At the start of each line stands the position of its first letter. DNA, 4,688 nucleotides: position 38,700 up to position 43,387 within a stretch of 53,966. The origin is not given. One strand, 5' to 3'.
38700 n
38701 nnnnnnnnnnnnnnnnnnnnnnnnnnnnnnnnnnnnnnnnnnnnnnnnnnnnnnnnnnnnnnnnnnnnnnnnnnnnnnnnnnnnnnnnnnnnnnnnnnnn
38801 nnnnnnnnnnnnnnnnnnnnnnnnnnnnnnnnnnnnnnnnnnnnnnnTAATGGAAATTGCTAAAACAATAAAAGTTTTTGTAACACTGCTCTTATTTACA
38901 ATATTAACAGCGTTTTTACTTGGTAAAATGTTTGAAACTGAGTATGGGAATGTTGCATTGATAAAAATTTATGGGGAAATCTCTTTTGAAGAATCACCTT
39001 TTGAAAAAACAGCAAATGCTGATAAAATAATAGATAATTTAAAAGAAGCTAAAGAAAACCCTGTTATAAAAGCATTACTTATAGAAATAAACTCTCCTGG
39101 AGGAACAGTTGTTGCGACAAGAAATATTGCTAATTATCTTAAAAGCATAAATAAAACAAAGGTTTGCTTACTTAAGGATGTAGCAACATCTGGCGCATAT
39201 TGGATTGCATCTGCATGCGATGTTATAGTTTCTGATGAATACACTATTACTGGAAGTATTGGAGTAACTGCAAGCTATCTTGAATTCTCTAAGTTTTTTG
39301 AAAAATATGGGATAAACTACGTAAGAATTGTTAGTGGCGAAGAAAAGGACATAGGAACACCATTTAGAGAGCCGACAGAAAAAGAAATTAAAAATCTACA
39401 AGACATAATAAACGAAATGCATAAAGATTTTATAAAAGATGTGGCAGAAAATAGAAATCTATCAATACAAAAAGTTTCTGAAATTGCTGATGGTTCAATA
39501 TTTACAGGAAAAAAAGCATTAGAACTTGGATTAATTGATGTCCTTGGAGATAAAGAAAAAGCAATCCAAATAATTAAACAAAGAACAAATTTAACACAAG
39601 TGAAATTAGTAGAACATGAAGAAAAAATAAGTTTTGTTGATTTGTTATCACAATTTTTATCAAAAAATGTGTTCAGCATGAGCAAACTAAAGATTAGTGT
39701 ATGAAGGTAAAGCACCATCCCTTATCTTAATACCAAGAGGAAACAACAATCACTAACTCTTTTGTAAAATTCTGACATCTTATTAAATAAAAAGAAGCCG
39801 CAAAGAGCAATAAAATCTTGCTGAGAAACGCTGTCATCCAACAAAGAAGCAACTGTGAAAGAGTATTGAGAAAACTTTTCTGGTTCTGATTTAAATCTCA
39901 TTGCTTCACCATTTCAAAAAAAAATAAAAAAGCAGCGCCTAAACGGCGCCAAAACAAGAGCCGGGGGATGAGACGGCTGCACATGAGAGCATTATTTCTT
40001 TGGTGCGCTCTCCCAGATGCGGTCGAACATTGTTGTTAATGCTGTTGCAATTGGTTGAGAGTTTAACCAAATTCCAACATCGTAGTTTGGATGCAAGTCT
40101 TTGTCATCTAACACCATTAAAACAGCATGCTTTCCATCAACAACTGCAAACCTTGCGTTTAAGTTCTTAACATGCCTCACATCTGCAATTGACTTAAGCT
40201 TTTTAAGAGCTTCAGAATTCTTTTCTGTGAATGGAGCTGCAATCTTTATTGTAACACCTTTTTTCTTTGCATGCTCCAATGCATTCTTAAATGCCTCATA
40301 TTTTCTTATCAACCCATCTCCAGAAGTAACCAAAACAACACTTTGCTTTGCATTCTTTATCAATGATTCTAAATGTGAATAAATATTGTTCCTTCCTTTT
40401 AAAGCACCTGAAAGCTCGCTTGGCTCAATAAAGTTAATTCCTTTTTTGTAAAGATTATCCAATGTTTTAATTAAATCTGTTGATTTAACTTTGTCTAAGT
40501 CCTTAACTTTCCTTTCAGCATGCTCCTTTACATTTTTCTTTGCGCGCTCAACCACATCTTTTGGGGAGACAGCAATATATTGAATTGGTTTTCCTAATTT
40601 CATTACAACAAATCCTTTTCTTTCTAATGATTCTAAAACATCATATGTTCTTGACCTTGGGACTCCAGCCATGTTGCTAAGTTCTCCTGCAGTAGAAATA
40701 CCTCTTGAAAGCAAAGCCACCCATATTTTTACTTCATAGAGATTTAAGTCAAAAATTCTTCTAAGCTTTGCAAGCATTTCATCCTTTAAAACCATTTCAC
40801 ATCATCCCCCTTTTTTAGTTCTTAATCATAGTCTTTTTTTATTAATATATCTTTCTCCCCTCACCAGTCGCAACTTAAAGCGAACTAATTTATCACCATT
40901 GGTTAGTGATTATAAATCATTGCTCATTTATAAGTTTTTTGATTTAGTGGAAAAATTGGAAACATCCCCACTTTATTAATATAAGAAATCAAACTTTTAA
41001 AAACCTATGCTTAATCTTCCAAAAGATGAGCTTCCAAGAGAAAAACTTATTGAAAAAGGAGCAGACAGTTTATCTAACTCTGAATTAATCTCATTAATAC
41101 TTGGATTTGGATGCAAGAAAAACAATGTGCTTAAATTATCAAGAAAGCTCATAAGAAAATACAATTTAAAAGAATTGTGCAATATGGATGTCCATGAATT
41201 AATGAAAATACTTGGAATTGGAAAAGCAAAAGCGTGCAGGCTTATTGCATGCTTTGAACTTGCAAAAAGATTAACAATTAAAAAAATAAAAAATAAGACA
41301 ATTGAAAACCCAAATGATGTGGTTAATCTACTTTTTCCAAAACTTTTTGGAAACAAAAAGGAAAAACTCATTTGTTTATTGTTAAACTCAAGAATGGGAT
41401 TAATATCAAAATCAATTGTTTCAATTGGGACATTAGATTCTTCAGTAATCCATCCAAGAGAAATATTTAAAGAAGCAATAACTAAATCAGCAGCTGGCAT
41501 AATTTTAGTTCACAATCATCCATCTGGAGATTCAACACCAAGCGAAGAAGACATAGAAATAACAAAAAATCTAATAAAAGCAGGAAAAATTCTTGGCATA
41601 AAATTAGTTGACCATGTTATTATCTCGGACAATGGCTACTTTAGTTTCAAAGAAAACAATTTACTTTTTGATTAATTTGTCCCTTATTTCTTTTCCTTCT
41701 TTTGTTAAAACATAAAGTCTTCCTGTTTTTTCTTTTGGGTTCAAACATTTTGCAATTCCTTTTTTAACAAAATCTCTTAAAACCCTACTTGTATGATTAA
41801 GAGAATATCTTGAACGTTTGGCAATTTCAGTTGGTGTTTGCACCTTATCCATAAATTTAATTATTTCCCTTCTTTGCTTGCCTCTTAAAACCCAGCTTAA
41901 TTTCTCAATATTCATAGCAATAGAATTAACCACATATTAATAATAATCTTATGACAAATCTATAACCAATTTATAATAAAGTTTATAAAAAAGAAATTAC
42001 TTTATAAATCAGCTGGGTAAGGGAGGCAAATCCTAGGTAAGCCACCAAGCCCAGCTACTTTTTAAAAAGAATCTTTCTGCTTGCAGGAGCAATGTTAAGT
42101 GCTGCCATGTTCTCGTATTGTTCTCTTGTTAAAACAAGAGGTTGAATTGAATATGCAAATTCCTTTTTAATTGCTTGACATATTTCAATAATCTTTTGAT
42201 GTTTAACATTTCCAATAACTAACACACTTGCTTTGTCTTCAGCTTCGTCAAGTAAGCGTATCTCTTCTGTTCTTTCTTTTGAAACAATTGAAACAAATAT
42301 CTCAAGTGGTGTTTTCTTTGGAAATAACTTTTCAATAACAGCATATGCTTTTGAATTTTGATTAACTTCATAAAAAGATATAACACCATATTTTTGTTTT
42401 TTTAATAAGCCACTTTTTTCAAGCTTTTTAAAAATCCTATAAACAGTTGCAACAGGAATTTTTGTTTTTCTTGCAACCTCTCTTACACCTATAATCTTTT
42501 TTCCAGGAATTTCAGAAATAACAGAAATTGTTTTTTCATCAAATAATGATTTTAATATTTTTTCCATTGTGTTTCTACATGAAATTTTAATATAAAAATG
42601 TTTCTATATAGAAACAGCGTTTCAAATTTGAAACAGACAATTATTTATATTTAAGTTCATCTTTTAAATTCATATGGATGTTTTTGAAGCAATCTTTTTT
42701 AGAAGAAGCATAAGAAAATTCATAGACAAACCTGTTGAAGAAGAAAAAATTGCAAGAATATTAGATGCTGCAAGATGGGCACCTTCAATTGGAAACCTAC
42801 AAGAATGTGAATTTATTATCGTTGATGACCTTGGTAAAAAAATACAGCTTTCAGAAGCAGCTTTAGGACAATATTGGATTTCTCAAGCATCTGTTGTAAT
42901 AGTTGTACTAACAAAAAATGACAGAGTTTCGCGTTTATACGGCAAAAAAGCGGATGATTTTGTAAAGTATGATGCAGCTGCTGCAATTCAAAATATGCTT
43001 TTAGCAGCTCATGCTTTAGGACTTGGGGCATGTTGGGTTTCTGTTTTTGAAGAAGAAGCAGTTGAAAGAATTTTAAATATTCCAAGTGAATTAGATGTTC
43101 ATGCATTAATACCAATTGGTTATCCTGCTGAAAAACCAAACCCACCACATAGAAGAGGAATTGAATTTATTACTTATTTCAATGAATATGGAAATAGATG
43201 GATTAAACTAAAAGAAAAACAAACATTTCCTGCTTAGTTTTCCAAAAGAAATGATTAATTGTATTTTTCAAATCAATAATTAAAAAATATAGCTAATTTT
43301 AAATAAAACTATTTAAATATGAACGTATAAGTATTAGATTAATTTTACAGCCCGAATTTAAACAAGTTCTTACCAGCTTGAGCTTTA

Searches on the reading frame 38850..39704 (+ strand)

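Call 55: search_protein_families(library=pfam, proteins=[window:38850-39704:+], max_evalue=0.00001)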
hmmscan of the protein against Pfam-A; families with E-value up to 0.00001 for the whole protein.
window:38850-39704:+ (284 aa): 4 families
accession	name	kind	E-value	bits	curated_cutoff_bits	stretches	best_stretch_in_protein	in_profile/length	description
PF01343.23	Peptidase_S49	-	3.4e-40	138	24.9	1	101-248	6-153/154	Peptidase family S49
PF00574.28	CLP_protease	-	7.5e-08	32.9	20.2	0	54-123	27-96/182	Clp protease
PF25145.1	NfeD1b_N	-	2.9e-06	27.4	40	1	64-137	23-95/189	NfeD1b, N-terminal domain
PF01972.22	SDH_protease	-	3.1e-06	26.8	31.3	1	58-147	79-165/286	ClpP-like SDH-type serine proteinase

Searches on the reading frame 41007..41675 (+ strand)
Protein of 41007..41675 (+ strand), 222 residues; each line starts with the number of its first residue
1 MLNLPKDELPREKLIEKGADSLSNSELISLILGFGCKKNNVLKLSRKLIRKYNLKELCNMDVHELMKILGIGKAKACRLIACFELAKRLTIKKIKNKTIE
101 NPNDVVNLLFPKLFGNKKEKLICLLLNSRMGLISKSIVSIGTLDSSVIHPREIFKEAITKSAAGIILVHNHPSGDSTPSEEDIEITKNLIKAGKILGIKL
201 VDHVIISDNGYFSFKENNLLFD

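Call 38: search_protein_families(library=pfam, proteins=[window:41007-41675:+], max_evalue=0.001)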
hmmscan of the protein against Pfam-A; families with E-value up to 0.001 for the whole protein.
window:41007-41675:+ (222 aa): 3 families
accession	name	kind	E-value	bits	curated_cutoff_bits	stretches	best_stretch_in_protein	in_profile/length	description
PF04002.20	RadC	-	1.4e-44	151.4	22.1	1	99-218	1-120/121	RadC-like JAB domain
PF20582.4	UPF0758_N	-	5.5e-24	84.5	27.1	1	3-77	3-77/77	UPF0758 N-terminal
PF14520.12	HHH_5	-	0.00017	22.4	27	1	43-81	13-53/57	Helix-hairpin-helix domain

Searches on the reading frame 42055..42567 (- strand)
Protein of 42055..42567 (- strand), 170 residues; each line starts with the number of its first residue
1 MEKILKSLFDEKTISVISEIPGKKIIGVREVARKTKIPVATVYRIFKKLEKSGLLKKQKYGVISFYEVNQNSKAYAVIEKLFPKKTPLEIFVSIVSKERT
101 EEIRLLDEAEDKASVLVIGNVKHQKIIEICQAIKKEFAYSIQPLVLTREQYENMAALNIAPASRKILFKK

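Call 38: search_protein_families(library=pfam, proteins=[window:42055-42567:-], max_evalue=0.001)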
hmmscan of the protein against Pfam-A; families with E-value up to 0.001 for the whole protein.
window:42055-42567:- (170 aa): 7 families
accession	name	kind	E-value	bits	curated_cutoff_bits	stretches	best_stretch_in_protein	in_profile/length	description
PF01978.25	TrmB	-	2.6e-06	27.6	25.6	1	28-61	25-58/68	Sugar-specific transcriptional regulator TrmB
PF13412.12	HTH_24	-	6.4e-05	22.9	21.9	1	28-56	20-48/48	Winged helix-turn-helix DNA-binding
PF05732.17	RepL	-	0.00015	21.8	20.3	1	25-63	75-113/164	Firmicute plasmid replication protein (RepL)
PF01475.25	FUR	-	0.00022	21.8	23.1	1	33-78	37-83/121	Ferric uptake regulator family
PF09339.16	HTH_IclR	-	0.00027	21.1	22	1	27-58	20-51/52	IclR helix-turn-helix domain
PF25212.1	HVO_A0114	-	0.0003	20.9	27.6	0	5-62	16-73/84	HVO_A0114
PF24101.1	eWH_GTF3C1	-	0.00059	20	30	1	3-79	12-85/110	GTF3C1, extended winged-helix domain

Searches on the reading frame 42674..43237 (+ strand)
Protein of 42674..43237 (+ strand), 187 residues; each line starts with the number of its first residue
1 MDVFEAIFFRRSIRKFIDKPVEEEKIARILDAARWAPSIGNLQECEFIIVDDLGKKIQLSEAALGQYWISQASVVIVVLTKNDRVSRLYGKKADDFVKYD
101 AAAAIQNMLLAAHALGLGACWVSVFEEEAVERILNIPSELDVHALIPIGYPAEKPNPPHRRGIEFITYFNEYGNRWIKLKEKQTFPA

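Call 39: search_protein_families(library=pfam, proteins=[window:42674-43237:+], max_evalue=0.001)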
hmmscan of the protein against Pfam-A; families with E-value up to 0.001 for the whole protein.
window:42674-43237:+ (187 aa): 2 families
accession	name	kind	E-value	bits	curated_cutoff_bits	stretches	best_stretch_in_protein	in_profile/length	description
PF00881.29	Nitroreductase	-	6.3e-36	124.5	23.5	2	60-150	78-167/167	Nitroreductase family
PF14512.11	TM1586_NiRdase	-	8.4e-15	55.4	27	1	2-178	1-161/215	Putative TM nitroreductase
